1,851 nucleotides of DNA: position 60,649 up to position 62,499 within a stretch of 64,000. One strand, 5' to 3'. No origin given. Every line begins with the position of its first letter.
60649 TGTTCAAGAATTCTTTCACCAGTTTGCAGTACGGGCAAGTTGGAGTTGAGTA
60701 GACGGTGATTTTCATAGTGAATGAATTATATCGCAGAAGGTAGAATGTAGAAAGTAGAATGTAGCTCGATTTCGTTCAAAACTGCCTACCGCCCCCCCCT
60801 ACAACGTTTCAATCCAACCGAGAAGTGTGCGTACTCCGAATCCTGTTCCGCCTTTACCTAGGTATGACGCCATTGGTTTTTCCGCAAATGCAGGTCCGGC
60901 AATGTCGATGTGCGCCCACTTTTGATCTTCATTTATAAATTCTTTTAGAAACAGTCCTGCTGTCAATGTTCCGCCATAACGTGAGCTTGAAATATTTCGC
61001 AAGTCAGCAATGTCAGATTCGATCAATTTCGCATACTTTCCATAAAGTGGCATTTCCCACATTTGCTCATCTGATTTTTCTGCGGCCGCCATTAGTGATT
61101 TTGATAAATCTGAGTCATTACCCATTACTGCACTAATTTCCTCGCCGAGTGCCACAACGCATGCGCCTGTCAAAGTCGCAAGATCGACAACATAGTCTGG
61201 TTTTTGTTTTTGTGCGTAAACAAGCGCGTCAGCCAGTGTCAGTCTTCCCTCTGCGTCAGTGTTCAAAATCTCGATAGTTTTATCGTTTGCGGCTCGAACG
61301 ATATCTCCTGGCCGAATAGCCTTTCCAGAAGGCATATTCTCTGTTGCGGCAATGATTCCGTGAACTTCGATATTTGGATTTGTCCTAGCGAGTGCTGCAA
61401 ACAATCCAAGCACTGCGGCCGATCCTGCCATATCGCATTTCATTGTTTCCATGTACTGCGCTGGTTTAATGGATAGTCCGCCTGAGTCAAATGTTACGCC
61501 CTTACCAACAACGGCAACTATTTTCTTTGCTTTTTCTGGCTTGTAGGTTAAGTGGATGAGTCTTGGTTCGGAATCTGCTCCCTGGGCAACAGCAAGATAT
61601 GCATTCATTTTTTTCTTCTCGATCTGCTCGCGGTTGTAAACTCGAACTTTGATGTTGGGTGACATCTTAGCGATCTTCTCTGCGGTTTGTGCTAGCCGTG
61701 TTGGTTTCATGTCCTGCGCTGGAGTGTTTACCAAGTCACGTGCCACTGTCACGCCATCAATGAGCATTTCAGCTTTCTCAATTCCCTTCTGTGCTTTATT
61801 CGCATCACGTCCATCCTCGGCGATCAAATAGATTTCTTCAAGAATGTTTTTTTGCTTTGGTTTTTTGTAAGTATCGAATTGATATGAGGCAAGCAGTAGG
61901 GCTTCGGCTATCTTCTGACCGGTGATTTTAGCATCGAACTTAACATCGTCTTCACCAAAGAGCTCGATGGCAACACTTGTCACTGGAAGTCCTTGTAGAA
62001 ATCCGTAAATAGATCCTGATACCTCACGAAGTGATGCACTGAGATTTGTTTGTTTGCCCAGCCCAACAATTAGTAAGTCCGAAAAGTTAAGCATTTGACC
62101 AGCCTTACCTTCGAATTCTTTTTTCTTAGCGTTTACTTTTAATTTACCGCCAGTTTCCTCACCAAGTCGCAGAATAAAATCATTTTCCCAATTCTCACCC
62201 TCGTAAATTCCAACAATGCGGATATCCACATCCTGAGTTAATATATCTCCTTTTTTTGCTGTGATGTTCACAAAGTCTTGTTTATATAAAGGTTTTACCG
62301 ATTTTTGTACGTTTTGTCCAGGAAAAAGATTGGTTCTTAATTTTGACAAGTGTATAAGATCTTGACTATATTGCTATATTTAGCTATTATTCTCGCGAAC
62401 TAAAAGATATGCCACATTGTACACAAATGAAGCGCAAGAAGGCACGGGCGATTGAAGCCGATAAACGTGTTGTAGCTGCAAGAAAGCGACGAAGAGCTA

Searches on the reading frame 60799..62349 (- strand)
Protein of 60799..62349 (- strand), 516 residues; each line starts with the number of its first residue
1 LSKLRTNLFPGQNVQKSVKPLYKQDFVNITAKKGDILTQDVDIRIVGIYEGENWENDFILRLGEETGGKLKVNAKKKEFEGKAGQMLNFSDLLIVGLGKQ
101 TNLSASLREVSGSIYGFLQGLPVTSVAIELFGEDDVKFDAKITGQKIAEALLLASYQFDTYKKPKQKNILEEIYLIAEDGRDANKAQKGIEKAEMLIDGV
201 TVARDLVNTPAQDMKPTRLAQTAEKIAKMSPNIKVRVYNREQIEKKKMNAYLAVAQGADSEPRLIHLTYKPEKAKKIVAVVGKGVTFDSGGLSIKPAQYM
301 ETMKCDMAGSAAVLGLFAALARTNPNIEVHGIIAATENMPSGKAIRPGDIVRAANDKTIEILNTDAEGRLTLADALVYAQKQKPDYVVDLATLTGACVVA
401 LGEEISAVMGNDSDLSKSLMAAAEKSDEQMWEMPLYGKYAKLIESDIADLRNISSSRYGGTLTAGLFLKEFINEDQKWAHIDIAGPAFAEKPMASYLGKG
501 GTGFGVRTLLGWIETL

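Call 10: search_protein_families(library=pfam, proteins=[window:60799-62349:-])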
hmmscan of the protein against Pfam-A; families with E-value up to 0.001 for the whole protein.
window:60799-62349:- (516 aa): 2 families
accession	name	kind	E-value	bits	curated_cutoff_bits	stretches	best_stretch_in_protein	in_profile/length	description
PF00883.26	Peptidase_M17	-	1.4e-126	422.4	25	1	202-509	2-309/310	Cytosol aminopeptidase family, catalytic domain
PF02789.23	Peptidase_M17_N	-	2.6e-14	53.7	23.4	1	45-165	1-129/129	Cytosol aminopeptidase family, N-terminal domain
